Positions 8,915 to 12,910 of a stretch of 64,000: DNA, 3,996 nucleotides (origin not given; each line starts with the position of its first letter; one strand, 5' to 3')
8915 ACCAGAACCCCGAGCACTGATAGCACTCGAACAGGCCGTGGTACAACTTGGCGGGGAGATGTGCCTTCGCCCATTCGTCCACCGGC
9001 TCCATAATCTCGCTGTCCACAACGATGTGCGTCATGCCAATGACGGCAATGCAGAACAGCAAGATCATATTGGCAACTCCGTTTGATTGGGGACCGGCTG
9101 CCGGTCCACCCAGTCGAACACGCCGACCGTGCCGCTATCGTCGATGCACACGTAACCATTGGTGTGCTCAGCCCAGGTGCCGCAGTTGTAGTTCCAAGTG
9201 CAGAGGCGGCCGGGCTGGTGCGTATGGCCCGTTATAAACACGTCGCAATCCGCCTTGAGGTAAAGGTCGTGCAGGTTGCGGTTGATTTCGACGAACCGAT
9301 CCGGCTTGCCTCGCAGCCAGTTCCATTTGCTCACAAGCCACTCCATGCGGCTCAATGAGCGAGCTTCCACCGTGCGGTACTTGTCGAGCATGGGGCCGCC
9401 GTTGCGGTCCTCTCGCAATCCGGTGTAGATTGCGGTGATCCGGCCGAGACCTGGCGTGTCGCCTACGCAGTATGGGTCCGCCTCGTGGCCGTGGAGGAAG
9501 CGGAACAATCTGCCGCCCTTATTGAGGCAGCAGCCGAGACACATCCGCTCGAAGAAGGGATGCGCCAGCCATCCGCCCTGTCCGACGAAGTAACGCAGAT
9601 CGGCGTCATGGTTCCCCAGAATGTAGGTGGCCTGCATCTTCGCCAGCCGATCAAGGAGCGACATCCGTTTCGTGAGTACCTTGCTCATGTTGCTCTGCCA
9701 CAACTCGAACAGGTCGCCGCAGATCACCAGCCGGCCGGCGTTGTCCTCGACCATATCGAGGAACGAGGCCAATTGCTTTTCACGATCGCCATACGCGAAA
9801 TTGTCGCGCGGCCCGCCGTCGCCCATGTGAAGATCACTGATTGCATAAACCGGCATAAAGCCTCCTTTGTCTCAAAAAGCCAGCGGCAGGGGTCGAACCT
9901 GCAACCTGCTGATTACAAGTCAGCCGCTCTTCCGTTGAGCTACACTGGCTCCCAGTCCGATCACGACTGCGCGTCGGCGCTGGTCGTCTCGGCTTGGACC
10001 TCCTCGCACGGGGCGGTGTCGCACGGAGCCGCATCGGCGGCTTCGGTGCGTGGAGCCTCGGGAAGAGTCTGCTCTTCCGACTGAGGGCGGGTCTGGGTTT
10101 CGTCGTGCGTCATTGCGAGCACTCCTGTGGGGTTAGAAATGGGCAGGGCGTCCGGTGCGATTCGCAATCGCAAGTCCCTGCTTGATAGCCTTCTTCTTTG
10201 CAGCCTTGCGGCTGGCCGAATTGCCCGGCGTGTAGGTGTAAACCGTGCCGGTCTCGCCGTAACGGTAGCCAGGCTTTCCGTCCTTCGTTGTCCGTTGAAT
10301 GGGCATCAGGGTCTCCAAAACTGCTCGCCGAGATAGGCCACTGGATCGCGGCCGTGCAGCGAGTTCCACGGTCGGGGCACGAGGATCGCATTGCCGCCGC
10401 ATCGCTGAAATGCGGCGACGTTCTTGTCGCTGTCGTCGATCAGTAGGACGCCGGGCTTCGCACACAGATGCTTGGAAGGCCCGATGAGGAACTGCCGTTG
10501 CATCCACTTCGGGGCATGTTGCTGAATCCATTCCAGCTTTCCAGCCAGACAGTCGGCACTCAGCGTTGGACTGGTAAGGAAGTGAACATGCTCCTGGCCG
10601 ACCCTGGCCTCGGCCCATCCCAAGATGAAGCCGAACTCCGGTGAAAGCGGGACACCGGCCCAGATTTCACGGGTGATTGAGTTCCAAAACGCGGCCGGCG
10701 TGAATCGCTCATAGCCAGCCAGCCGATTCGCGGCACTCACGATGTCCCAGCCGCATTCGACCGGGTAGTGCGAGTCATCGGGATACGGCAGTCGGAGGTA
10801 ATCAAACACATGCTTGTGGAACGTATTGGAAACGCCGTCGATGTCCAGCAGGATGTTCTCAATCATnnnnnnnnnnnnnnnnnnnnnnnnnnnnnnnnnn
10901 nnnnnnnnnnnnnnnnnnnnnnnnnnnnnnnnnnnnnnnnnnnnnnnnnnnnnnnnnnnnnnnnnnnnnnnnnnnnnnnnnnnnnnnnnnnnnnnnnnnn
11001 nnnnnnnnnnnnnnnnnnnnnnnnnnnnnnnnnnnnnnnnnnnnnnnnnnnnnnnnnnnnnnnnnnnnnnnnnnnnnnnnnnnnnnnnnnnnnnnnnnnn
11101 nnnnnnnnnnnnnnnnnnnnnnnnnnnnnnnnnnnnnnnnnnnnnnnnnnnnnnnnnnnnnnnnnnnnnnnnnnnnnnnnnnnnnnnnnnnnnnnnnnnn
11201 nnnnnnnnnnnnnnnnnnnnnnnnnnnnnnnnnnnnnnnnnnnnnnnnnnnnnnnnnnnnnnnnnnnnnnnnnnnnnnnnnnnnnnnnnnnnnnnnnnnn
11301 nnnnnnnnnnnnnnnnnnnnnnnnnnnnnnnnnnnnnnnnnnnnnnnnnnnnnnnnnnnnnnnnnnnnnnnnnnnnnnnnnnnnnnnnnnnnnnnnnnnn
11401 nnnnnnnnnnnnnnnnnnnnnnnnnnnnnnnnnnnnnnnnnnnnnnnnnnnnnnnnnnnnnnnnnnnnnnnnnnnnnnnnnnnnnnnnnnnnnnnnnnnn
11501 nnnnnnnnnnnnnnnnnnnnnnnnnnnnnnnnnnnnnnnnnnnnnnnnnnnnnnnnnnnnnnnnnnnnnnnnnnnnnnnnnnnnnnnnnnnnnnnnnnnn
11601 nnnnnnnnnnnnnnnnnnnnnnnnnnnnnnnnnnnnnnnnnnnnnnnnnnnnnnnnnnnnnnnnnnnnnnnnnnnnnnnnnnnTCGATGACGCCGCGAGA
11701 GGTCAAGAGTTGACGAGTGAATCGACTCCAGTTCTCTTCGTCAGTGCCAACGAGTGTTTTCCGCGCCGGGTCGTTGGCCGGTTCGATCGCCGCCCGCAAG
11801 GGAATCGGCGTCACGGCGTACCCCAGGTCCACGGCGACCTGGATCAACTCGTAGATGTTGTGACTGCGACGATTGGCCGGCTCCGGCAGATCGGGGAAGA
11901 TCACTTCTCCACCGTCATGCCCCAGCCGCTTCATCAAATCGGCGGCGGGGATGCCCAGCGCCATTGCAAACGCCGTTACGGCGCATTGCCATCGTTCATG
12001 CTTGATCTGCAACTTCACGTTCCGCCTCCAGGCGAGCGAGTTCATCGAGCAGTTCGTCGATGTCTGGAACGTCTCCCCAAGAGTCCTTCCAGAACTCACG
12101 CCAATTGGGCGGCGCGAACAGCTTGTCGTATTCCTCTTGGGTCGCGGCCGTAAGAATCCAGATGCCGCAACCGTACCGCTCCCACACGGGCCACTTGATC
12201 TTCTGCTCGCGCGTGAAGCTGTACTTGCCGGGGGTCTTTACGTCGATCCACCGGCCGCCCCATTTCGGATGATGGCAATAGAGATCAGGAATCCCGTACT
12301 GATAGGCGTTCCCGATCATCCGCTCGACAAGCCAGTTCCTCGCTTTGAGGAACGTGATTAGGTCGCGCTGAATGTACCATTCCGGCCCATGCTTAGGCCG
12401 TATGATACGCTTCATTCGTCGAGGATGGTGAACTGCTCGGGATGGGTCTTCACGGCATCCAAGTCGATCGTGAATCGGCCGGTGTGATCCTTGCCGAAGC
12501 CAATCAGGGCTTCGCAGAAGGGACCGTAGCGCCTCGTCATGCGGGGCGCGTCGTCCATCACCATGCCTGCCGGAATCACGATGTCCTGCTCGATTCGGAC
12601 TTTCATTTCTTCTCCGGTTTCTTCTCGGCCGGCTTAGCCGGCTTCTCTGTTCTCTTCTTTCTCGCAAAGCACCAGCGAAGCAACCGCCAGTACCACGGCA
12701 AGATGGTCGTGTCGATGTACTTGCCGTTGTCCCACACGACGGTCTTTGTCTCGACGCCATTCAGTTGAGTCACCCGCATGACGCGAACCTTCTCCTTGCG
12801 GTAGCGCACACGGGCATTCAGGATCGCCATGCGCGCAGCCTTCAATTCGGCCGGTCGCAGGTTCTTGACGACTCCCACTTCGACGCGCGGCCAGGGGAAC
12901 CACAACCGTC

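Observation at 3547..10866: Candidate RNA-repair and nucleotide-salvage gene set on the Rsr operon strand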

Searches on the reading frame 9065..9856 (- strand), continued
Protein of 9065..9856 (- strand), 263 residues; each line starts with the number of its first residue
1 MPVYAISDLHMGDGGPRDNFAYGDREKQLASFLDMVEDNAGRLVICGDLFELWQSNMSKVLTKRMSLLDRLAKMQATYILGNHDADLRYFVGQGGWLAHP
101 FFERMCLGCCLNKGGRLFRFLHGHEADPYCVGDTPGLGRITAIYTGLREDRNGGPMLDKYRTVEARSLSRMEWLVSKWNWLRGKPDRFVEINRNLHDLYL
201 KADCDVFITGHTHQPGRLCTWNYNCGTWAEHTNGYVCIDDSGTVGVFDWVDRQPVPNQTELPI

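Call 77: find_related_loci(query=A1, collection=genome_contigs, flank=10000)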
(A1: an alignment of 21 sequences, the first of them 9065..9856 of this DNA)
Query A1 (263 aa) in genome_contigs; peptide patterns used: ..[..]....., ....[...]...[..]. (x = any residue, [..] = any of these).
84 stretches matched a pattern; 53 encode a relative of the query (tblastn E <= 1e-3); 53 distinct loci.
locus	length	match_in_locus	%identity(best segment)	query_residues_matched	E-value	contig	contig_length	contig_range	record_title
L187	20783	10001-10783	66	1-263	2e-113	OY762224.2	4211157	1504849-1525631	MAG: Thermoguttaceae bacterium isolate 39c07490-4977-4a7b-b225-7b15415de21e genome assembly, chromosome: 1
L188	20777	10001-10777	58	3-262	7e-100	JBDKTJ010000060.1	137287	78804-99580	MAG: Thermoguttaceae bacterium isolate 6_bin.38_R1 c_000000893244, whole genome shotgun sequence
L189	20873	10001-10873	46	2-263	1e-75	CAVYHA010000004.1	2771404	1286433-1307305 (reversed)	MAG: uncultured Planctomycetaceae bacterium isolate MFD01231.bin.2.4 genome assembly, contig: contig_21395, whole genome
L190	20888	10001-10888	43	2-263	2e-71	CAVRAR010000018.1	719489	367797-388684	MAG: uncultured Planctomycetia bacterium isolate MFD04492.bin.2.32 genome assembly, contig: contig_898, whole genome sho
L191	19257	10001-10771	46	1-261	2e-69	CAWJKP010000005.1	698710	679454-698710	MAG: Pirellulales bacterium isolate MFD05580.bin.2.29 genome assembly, contig: contig_23355, whole genome shotgun sequen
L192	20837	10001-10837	40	3-263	3e-63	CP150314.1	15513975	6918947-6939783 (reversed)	Sorangium sp. So ce134 chromosome, complete genome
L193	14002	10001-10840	38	3-261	7e-63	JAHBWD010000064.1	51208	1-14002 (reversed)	MAG: Labilithrix sp. isolate ACE_MYX8 MYX8_64, whole genome shotgun sequence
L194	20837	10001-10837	40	3-263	7e-63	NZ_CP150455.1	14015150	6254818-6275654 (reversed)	Sorangium sp. So ce131 chromosome, complete genome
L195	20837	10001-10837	40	3-263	5e-62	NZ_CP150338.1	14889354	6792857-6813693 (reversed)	Sorangium sp. So ce388 chromosome, complete genome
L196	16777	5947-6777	39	3-262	6e-62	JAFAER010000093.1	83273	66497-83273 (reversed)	MAG: Proteobacteria bacterium isolate OH_SBlB_141 k127_1446356, whole genome shotgun sequence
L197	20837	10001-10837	41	3-263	9e-62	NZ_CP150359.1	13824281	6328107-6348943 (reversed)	Sorangium sp. So ce1099 chromosome, complete genome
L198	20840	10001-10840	40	3-263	1e-61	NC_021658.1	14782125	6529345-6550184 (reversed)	Sorangium cellulosum So0157-2, complete sequence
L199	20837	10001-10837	38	3-263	2e-61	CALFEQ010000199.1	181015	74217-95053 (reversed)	MAG TPA_asm: uncultured Myxococcales bacterium isolate SRR5251193_bin.130_CONCOCT_v1.1_MAG genome assembly, contig: ERZ7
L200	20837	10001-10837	39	3-263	7e-60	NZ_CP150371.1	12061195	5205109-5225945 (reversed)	Sorangium sp. So ce176 chromosome, complete genome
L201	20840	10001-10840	38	3-263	5e-59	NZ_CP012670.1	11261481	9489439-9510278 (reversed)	Sorangium cellulosum strain So ceGT47 chromosome, complete genome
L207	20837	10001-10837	39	3-261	7e-57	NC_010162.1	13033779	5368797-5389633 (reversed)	Sorangium cellulosum So ce56, complete sequence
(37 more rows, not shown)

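Call 79: search_protein_families(library=pfam, proteins=[L207:9926-11488:+, L207:8252-9793:+, L207:6729-8117:+, L207:5440-6327:+, L207:4463-5125:+, L207:11728-13803:+, L207:14051-16621:+, L207:16628-18106:-], max_evalue=0.001)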
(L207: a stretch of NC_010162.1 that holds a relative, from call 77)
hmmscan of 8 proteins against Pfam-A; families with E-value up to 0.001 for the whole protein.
L207:9926-11488:+ (520 aa): 3 families
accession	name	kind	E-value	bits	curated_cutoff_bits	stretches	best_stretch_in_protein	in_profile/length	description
PF12850.12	Metallophos_2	-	3.6e-08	34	27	0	26-148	3-92/154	Calcineurin-like phosphoesterase superfamily domain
PF00149.33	Metallophos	-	1.5e-07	32.5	21.5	1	26-192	3-178/191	Calcineurin-like phosphoesterase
PF03729.18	DUF308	-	2.8e-05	24.7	25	0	408-477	1-73/73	Short repeat of unknown function (DUF308)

L207:8252-9793:+ (513 aa): 2 families
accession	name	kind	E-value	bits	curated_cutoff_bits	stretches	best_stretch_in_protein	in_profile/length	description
PF00144.29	Beta-lactamase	-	3.3e-61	207.7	27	1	172-484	7-308/329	Beta-lactamase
PF13354.11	Beta-lactamase2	-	0.00018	21.4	22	0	371-484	111-213/214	Beta-lactamase enzyme family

L207:6729-8117:+ (462 aa): 2 families
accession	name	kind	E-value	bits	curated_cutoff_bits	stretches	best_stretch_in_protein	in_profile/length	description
PF00144.29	Beta-lactamase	-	2.5e-61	208.1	27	1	119-440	7-318/329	Beta-lactamase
PF13354.11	Beta-lactamase2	-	3.9e-06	26.8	22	0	149-225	6-89/214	Beta-lactamase enzyme family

L207:5440-6327:+ (295 aa): 0 families

L207:4463-5125:+ (220 aa): 1 family
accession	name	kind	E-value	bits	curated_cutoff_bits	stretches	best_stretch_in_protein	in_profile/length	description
PF05685.18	Uma2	-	5.2e-37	127.4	27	1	36-197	2-164/172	Putative restriction endonuclease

L207:11728-13803:+ (691 aa): 0 families

L207:14051-16621:+ (856 aa): 2 families
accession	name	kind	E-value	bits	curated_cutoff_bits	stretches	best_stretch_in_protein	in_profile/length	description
PF13231.12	PMT_2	-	8.4e-10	39.5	26.1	1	347-462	15-130/160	Dolichyl-phosphate-mannose-protein mannosyltransferase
PF02366.24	PMT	-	1.9e-07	31.3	22.7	1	352-454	81-189/245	Dolichyl-phosphate-mannose-protein mannosyltransferase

L207:16628-18106:- (492 aa): 0 families

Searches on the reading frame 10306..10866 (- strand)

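Call 8: search_protein_families(library=pfam, proteins=[window:10306-10866:-], max_evalue=0.01)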
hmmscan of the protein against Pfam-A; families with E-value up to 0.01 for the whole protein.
window:10306-10866:- (186 aa): 1 family
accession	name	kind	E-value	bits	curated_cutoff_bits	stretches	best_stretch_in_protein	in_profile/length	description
PF06941.18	NT5C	-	7.2e-06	26.4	24.8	1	94-169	85-156/180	5' nucleotidase, deoxy (Pyrimidine), cytosolic type C protein (NT5C)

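Call 10: search_protein_families(library=phrogs, proteins=[window:10306-10866:-], max_evalue=0.001)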
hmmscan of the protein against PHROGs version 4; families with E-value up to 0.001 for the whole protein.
window:10306-10866:- (186 aa): 2 families
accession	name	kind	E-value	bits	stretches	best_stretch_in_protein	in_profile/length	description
phrog_420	-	unknown function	4.6e-10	40.4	1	3-169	14-181/267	unknown function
phrog_2643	-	moron, auxiliary metabolic gene and host takeover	1.1e-09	39.2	1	80-169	65-162/182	5'-3' deoxyribonucleotidase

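Call 22: search_protein_families(library=ncbifam, proteins=[window:10306-10866:-], max_evalue=0.1)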
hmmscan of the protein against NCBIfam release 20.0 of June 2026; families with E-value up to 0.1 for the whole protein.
window:10306-10866:- (186 aa): 1 family
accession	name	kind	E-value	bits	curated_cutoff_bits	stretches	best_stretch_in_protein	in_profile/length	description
TIGR01509.1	HAD-SF-IA-v3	subfamily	0.075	13.2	29.4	0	140-163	131-154/154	HAD-IA family hydrolase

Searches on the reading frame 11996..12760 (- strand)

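Call 9: search_protein_families(library=pfam, proteins=[window:11996-12760:-], max_evalue=0.01)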
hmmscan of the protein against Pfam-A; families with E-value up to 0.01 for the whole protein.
window:11996-12760:- (254 aa): 0 families

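Call 58: search_protein_families(library=phrogs, proteins=[window:11996-12760:-], max_evalue=0.001)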
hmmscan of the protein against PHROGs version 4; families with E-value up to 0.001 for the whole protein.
window:11996-12760:- (254 aa): 1 family
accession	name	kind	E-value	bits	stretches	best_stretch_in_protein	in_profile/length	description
phrog_93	-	DNA, RNA and nucleotide metabolism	7.6e-05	22.5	1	109-205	336-430/613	endonuclease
